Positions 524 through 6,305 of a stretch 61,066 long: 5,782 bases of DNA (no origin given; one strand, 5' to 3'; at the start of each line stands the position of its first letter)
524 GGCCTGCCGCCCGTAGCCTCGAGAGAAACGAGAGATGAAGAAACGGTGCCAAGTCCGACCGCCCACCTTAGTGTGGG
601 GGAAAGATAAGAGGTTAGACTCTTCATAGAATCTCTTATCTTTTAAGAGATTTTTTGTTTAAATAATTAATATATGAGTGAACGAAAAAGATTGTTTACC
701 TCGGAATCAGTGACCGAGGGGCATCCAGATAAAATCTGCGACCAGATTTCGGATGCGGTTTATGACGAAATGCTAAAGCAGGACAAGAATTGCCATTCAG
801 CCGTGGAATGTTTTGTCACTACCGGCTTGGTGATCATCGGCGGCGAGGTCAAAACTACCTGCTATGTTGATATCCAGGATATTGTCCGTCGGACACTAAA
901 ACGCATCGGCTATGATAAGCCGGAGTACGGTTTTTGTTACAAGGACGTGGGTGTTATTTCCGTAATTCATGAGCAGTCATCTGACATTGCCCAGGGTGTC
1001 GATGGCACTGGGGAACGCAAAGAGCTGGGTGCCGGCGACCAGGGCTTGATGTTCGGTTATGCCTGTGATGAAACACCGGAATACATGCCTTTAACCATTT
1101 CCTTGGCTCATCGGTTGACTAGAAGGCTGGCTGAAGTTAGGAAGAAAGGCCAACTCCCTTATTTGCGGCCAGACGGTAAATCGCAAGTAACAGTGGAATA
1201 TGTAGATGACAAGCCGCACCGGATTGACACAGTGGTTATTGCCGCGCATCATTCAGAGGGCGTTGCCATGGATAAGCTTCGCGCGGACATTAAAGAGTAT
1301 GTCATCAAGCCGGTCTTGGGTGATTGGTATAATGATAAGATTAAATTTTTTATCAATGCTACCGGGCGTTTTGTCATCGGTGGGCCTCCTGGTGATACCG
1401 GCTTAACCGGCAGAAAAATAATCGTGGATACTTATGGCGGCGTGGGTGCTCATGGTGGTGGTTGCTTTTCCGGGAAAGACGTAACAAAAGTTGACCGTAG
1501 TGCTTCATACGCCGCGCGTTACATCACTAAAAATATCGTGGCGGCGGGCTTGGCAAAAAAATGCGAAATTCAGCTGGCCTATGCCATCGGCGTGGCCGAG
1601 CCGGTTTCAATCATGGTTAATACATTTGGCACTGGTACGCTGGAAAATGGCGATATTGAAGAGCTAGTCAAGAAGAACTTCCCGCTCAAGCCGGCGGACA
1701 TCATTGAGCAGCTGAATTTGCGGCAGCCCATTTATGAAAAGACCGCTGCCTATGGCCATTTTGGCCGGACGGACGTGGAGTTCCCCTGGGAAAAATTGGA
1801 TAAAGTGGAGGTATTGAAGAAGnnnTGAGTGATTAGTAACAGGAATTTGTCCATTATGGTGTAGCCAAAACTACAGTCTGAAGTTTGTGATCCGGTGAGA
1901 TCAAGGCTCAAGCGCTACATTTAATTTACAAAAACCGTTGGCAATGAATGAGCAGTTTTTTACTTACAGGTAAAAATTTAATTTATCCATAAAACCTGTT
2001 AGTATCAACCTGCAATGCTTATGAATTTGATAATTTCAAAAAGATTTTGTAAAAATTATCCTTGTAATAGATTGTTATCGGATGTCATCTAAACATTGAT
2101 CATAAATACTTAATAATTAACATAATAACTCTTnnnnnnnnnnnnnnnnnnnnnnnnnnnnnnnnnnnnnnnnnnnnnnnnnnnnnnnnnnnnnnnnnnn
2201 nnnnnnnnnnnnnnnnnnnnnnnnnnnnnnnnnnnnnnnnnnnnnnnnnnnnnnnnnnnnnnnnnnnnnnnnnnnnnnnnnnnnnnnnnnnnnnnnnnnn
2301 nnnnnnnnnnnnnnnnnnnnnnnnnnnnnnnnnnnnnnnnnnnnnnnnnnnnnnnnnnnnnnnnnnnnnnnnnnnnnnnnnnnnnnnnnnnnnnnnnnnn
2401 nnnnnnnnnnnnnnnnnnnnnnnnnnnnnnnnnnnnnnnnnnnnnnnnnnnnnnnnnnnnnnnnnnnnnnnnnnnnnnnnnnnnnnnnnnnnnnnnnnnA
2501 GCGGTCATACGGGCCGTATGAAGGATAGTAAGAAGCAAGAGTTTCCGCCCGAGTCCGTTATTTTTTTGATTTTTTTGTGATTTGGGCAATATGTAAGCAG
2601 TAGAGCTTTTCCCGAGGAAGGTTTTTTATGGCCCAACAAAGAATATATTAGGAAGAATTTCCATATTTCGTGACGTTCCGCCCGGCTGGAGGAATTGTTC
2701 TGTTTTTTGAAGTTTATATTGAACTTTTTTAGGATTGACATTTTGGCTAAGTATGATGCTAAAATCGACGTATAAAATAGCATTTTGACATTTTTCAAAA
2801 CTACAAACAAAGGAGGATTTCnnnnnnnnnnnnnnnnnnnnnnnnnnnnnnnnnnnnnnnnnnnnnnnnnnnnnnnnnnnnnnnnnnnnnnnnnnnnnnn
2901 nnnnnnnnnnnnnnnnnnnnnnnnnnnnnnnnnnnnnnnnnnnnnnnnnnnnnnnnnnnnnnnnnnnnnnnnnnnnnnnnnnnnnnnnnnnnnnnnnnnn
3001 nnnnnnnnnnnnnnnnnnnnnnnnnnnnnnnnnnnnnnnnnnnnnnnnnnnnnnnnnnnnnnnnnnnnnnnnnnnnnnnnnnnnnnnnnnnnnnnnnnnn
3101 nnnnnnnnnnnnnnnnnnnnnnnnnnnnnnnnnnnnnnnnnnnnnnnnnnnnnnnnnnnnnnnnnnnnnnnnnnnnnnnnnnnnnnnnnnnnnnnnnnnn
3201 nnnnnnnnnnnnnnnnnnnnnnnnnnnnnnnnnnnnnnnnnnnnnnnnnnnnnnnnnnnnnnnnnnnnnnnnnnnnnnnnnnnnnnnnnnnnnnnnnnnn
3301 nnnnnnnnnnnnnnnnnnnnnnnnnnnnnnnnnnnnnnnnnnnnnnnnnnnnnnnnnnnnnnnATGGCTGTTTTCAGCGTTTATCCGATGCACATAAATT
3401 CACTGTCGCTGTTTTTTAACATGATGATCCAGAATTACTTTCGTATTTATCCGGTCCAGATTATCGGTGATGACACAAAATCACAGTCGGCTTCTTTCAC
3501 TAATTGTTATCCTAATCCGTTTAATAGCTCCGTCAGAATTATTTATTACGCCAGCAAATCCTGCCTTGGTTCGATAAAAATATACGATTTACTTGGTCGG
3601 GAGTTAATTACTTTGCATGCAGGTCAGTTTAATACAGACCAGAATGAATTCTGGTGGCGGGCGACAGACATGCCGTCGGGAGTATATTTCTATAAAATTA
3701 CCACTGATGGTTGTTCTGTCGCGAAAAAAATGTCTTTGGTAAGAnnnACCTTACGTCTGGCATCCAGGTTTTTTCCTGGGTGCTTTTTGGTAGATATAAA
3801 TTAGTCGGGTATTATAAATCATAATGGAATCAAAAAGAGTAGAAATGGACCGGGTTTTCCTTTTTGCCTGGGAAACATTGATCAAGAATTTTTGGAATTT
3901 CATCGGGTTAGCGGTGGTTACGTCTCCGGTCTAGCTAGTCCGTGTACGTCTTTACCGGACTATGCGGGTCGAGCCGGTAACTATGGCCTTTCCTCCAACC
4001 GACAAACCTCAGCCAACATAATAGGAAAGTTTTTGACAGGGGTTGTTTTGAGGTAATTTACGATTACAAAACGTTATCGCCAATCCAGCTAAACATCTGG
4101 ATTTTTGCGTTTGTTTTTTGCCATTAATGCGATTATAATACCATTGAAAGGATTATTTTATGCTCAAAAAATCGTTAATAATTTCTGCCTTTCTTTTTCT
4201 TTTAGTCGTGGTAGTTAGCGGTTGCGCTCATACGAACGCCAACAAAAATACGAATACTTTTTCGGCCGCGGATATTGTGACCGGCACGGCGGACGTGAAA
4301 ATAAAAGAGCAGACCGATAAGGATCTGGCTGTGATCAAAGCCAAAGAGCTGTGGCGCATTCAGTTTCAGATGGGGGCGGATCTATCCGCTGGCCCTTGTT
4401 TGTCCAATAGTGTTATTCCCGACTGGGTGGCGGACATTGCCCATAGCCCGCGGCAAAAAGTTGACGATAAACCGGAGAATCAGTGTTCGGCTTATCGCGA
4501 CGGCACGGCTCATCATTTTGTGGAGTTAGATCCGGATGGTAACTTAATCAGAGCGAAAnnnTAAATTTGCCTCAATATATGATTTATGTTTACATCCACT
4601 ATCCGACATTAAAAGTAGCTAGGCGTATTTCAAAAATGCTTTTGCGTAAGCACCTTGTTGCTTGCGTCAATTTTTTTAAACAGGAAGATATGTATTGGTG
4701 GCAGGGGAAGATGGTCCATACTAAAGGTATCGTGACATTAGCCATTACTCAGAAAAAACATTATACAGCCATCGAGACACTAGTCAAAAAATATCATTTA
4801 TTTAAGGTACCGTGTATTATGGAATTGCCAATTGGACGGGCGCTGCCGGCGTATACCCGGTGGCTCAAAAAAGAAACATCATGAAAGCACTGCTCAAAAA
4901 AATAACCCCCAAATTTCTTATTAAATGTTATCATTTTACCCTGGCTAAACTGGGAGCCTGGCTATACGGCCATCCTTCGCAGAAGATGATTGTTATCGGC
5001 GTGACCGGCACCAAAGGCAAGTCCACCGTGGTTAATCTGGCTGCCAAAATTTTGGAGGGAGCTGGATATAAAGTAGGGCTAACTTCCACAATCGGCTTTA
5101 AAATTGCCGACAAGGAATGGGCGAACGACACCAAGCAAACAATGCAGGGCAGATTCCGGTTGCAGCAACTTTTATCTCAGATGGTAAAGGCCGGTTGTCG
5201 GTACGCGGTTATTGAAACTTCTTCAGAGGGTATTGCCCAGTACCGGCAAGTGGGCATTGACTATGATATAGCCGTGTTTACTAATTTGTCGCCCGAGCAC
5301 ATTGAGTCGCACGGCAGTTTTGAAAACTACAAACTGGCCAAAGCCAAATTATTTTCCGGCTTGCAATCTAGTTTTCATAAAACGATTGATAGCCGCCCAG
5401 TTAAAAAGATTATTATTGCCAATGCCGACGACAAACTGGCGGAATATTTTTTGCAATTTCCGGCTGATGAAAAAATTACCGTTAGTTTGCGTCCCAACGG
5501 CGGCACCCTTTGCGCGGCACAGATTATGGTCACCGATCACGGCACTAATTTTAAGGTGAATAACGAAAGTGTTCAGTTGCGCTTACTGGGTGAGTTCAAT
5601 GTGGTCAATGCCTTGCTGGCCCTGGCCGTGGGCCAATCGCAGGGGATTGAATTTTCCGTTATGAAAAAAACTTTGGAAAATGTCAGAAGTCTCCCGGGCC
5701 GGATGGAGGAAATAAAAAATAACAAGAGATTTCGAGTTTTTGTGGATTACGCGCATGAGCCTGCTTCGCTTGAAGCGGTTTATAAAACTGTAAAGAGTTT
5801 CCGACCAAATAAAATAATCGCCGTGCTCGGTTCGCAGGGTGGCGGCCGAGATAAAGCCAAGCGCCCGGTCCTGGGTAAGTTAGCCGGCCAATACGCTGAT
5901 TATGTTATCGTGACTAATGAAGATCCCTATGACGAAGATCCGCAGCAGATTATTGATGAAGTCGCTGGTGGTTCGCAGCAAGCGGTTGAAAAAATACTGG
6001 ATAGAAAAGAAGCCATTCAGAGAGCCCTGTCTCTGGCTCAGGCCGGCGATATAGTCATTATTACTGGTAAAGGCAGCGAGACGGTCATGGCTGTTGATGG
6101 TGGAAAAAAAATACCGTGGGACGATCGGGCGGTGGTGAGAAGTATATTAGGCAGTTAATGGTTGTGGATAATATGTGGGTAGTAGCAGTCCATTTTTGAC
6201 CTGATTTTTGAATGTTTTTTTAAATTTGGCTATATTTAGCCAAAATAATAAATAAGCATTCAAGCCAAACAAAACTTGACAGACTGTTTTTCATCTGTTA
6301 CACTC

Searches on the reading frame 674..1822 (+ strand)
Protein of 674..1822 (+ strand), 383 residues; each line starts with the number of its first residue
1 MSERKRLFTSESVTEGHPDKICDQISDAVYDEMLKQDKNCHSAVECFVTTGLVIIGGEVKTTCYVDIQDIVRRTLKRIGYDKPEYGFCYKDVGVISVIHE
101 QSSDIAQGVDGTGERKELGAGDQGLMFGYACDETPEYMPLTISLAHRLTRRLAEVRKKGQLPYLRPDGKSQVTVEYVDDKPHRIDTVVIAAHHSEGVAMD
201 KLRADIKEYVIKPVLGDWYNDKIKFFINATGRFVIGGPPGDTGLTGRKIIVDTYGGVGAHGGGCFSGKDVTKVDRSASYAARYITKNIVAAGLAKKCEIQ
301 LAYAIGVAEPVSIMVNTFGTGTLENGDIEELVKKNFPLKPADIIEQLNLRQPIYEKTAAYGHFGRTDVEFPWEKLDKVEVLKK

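Call 10: search_protein_families(library=pfam, proteins=[window:674-1822:+], max_evalue=0.001)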
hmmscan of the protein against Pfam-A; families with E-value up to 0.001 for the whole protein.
window:674-1822:+ (383 aa): 3 families
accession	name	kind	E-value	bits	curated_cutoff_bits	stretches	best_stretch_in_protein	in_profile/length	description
PF02773.21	S-AdoMet_synt_C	-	2.4e-68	228.8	25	1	235-374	1-138/138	S-adenosylmethionine synthetase, C-terminal domain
PF02772.21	S-AdoMet_synt_M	-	1e-48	164.9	29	1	118-233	2-120/120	S-adenosylmethionine synthetase, central domain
PF00438.25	S-AdoMet_synt_N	-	2.3e-40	137.6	33.1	1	6-102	2-98/99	S-adenosylmethionine synthetase, N-terminal domain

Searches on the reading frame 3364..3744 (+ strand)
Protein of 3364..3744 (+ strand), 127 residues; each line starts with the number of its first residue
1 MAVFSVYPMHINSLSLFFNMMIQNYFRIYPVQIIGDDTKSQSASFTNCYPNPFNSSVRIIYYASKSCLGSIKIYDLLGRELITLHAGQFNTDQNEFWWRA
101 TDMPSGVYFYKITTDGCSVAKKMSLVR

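Call 28: search_protein_families(library=ncbifam, proteins=[window:3364-3744:+], max_evalue=0.01)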
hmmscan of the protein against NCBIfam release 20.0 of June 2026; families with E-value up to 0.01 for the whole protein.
window:3364-3744:+ (127 aa): 4 families
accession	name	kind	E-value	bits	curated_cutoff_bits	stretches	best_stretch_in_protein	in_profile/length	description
TIGR04183.1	Por_Secre_tail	domain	4.8e-14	52.1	23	1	49-123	2-69/72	T9SS type A sorting domain-containing protein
NF038113.1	T9SSA_dep_M36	equivalog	8e-08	30.9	885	1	43-123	791-866/869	T9SS-dependent M36 family metallopeptidase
NF052323.1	T9SSA_dep_M6i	equivalog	8.7e-06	24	600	1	47-114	959-1026/1043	T9SS-dependent M6-like inactivated metalloprotease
NF033707.1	T9SS_sortase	equivalog_domain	0.0013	16.4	420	1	39-114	992-1077/1095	type IX secretion system sortase PorU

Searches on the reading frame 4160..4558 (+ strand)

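Call 28: search_protein_families(library=ncbifam, proteins=[window:4160-4558:+], max_evalue=0.01)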
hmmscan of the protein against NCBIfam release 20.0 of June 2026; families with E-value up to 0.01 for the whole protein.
window:4160-4558:+ (133 aa): 1 family
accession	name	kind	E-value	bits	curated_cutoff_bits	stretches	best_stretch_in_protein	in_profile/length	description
NF047702.1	LIC10965_fam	subfamily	0.0065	16.8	130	1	1-47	1-46/104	LIC10965 family protein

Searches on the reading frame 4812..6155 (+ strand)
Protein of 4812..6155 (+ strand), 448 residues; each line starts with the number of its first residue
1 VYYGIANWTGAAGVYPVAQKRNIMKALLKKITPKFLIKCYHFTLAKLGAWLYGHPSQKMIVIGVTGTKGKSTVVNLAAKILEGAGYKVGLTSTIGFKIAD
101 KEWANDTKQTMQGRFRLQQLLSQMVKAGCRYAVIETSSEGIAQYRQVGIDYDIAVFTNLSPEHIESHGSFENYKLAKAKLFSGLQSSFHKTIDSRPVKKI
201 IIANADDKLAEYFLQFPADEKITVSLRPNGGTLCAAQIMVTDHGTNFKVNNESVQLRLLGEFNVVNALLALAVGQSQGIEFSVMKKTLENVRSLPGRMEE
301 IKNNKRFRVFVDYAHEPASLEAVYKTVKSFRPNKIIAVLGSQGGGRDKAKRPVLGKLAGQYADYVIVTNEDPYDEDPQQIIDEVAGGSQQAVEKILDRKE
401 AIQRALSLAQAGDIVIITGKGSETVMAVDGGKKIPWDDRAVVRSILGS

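Call 10: search_protein_families(library=pfam, proteins=[window:4812-6155:+], max_evalue=0.001)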
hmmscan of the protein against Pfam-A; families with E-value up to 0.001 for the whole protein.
window:4812-6155:+ (448 aa): 2 families
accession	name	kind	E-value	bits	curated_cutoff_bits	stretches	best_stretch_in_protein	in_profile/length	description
PF08245.18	Mur_ligase_M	-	9.1e-43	147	24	1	64-273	1-199/200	Mur ligase middle domain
PF02875.26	Mur_ligase_C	-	1.2e-30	107.3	28.4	1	296-421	1-127/127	Mur ligase, glutamate ligase domain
